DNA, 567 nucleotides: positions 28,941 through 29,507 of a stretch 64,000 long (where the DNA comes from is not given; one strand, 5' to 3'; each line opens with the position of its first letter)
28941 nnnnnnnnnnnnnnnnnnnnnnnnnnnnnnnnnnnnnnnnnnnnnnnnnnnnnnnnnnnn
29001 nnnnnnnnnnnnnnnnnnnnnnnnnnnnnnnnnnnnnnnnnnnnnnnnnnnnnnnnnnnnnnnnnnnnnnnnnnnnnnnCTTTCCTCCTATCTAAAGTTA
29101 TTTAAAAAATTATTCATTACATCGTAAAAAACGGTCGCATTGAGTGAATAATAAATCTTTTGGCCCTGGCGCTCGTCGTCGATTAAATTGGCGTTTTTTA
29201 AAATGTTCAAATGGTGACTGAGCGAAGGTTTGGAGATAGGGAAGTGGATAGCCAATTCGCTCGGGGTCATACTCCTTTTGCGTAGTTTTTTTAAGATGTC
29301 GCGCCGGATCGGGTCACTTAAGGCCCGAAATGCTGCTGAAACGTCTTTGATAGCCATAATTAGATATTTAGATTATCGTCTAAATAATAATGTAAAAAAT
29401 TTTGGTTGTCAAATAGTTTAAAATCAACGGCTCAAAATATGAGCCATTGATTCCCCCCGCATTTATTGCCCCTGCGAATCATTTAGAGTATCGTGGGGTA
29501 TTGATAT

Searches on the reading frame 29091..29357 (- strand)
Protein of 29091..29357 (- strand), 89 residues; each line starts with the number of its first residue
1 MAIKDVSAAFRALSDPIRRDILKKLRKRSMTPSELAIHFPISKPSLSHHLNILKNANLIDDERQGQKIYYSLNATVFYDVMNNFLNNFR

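Call 97: search_protein_families(library=pfam, proteins=[window:29091-29357:-], max_evalue=0.001)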
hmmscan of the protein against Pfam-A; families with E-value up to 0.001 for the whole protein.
window:29091-29357:- (89 aa): 2 families
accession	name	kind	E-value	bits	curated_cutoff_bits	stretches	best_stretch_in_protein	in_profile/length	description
PF01022.26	HTH_5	-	8.1e-15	54.9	22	1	15-60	1-46/47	Bacterial regulatory protein, arsR family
PF12840.13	HTH_20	-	1.2e-11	44.9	27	1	13-60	1-49/51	Helix-turn-helix domain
